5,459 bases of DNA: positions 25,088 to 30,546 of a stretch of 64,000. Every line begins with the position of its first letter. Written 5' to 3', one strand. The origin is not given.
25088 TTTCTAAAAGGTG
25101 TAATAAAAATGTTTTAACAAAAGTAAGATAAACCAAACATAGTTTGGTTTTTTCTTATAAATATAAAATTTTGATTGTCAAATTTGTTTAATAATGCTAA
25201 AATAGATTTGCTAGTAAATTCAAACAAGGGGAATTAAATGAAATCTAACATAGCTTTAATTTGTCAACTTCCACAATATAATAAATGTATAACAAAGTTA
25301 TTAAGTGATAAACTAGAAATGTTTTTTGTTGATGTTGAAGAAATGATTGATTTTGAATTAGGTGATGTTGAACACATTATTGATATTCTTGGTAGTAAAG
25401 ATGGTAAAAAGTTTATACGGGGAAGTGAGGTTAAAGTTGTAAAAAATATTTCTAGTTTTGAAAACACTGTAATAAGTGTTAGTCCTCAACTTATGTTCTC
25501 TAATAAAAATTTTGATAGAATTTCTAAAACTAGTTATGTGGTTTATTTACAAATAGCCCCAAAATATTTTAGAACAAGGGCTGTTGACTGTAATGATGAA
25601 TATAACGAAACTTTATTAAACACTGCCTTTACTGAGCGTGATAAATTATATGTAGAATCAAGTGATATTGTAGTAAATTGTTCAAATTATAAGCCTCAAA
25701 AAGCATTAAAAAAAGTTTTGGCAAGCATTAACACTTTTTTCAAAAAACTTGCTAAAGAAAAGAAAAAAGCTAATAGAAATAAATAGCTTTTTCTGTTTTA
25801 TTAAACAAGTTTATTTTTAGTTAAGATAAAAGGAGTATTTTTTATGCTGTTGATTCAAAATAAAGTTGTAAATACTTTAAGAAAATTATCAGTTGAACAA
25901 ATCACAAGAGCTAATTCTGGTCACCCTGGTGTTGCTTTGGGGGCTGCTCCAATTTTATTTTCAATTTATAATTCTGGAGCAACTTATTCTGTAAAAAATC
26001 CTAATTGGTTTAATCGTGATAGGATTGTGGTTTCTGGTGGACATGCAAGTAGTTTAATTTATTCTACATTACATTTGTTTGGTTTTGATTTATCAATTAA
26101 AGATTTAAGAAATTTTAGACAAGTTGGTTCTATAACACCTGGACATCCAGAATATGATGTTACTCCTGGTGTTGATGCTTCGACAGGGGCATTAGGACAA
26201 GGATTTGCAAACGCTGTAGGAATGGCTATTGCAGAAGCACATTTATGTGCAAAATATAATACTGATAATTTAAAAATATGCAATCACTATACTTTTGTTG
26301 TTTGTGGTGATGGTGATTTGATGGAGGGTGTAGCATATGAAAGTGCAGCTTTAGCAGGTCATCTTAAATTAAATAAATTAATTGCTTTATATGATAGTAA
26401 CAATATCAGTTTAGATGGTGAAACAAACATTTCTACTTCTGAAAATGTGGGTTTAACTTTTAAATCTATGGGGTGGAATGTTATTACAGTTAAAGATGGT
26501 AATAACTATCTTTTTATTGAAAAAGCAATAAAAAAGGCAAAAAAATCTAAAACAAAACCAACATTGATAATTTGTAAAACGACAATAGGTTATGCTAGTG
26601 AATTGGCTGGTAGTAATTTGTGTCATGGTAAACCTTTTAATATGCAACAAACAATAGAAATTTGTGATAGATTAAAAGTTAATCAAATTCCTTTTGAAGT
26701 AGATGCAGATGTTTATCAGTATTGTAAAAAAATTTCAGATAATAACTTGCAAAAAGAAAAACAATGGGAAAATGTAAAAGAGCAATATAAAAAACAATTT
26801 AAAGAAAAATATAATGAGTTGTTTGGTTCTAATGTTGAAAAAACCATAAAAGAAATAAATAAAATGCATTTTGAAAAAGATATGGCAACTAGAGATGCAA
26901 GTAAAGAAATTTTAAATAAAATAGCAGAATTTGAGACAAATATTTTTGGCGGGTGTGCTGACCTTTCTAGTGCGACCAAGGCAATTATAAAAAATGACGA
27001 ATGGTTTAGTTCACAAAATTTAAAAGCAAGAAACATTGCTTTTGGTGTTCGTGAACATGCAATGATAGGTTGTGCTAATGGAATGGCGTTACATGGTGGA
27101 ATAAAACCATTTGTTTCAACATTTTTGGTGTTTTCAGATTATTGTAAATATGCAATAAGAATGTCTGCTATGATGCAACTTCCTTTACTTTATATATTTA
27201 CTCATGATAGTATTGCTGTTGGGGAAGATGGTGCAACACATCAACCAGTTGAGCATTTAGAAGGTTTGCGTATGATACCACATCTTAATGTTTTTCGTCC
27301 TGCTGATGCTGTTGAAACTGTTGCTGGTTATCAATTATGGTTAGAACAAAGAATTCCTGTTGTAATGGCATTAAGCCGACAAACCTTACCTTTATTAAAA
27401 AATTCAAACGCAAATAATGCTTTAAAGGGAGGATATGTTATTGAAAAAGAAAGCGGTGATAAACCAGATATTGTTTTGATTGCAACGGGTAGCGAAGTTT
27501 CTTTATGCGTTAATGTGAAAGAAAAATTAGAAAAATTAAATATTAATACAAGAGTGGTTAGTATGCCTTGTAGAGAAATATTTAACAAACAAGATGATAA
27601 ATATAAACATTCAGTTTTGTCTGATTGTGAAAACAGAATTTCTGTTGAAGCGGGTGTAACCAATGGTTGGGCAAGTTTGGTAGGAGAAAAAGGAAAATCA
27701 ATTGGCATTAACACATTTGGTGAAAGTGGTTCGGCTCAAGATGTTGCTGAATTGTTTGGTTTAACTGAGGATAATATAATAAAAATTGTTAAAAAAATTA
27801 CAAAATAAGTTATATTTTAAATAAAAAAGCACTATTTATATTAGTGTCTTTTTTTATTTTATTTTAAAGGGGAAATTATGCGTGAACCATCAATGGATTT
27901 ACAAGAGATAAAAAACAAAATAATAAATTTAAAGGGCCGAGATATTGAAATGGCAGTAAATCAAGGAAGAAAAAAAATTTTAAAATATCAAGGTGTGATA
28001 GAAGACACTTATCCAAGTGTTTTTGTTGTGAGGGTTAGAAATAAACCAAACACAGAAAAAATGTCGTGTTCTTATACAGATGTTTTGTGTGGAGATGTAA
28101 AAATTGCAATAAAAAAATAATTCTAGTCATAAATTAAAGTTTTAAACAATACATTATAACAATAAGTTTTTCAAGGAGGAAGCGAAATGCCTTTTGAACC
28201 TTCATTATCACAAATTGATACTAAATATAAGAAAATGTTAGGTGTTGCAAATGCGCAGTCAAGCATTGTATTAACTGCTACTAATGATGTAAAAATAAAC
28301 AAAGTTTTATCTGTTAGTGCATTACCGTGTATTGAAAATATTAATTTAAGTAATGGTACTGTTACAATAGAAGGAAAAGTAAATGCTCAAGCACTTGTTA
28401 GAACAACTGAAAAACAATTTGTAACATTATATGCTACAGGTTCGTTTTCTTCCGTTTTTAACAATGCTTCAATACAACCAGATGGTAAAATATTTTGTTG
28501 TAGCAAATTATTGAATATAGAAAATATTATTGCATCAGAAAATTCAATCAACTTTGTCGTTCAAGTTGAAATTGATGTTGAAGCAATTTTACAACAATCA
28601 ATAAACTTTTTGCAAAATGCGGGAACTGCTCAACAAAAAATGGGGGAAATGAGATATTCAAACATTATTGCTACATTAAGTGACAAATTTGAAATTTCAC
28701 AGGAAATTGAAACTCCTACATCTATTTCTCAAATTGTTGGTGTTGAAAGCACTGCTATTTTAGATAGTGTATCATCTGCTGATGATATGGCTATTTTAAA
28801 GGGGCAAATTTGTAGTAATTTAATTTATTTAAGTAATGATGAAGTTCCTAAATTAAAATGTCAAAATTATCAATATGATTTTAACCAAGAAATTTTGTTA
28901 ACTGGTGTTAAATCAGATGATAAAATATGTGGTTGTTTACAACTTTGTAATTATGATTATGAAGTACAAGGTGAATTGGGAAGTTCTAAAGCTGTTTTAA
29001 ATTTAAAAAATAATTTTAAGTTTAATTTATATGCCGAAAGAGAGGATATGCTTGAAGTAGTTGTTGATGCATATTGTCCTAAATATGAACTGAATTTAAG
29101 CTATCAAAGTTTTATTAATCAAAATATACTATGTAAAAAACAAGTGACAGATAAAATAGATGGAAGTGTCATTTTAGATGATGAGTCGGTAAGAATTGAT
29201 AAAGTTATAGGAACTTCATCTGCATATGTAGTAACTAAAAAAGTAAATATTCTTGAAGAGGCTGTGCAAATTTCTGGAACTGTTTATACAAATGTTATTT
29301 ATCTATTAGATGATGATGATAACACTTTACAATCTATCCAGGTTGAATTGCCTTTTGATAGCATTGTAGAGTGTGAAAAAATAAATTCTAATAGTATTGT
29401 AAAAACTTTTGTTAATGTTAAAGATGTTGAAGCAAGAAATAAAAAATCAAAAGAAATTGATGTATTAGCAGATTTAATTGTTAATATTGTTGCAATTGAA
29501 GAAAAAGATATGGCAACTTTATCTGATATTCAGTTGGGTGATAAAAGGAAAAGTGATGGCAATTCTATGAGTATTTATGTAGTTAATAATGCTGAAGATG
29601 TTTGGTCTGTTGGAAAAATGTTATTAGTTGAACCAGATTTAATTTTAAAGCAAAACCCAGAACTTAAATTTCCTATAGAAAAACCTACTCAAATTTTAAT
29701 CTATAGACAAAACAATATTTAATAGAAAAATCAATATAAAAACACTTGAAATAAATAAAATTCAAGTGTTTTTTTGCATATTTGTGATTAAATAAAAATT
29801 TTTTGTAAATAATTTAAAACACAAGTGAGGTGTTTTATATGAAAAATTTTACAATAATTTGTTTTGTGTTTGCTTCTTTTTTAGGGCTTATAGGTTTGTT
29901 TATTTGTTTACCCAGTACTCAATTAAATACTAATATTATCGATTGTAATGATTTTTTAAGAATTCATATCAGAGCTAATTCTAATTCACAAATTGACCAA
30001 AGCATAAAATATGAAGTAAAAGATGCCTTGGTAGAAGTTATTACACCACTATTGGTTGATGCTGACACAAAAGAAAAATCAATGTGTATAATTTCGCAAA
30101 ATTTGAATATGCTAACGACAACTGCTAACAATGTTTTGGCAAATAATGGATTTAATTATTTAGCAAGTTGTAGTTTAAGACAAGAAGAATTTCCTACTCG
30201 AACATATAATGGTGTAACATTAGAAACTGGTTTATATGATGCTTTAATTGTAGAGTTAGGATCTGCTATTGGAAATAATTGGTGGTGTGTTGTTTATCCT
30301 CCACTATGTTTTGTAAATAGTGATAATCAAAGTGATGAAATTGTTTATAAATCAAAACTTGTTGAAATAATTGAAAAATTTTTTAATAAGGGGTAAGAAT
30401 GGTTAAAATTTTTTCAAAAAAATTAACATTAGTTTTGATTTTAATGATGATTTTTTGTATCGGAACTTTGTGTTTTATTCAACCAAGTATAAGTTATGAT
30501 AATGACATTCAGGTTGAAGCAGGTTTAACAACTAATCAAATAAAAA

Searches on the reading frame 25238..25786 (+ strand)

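Call 11: search_protein_families(library=pfam, proteins=[window:25238-25786:+], max_evalue=0.001)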
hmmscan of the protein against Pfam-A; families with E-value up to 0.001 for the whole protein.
window:25238-25786:+ (182 aa): 1 family
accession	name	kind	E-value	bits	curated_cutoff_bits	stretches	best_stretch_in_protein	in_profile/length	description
PF01202.28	SKI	-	1.6e-13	51.5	22.1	1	18-164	8-158/159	Shikimate kinase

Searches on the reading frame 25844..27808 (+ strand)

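Call 11: search_protein_families(library=pfam, proteins=[window:25844-27808:+], max_evalue=0.001)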
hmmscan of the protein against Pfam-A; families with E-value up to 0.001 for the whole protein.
window:25844-27808:+ (654 aa): 5 families
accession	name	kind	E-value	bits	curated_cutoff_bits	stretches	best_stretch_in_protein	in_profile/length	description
PF00456.26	Transketolase_N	-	6.4e-114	380.8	22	1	5-326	2-325/334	Transketolase, thiamine diphosphate binding domain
PF02779.29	Transket_pyr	-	1.6e-46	158.6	27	1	346-516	2-173/174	Transketolase, pyrimidine binding domain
PF22613.1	Transketolase_C_1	-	3.1e-37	127.7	27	1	529-641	1-113/113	Transketolase-like TK C-terminal domain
PF02780.25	Transketolase_C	-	8.8e-13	48.7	25.9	1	539-645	8-124/124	Transketolase, C-terminal domain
PF13292.11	DXP_synthase_N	-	0.00045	20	21.2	0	7-190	20-175/274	1-deoxy-D-xylulose-5-phosphate synthase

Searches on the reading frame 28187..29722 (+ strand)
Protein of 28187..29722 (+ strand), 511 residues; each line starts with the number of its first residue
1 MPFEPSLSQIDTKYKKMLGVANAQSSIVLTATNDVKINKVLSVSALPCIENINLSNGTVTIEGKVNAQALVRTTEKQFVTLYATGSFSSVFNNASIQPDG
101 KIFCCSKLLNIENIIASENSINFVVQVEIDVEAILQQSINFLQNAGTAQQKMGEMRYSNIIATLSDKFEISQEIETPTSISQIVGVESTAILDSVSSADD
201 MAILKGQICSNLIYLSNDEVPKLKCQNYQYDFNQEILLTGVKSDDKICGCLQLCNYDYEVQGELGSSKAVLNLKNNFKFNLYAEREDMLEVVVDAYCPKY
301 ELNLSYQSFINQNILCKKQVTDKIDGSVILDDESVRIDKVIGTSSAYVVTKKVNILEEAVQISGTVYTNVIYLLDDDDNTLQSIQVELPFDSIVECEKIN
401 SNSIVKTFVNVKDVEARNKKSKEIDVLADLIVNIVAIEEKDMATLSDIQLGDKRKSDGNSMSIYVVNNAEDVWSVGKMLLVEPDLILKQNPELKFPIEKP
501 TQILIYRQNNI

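Call 10: search_protein_families(library=pfam, proteins=[window:28187-29722:+], max_evalue=0.001)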
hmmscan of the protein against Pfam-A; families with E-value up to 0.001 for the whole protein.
window:28187-29722:+ (511 aa): 1 family
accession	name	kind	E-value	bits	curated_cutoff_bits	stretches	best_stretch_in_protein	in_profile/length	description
PF12673.12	SipL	-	7.2e-23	81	23.6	2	344-417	8-76/78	SipL, SPOCS domain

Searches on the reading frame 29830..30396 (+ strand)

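Call 10: search_protein_families(library=pfam, proteins=[window:29830-30396:+], max_evalue=0.001)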
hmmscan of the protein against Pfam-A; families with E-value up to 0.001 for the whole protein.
window:29830-30396:+ (188 aa): 1 family
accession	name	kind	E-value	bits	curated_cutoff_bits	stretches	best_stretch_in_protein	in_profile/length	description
PF09551.15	Spore_II_R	-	2.3e-40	138.5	25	1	41-164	3-126/128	Stage II sporulation protein R (spore_II_R)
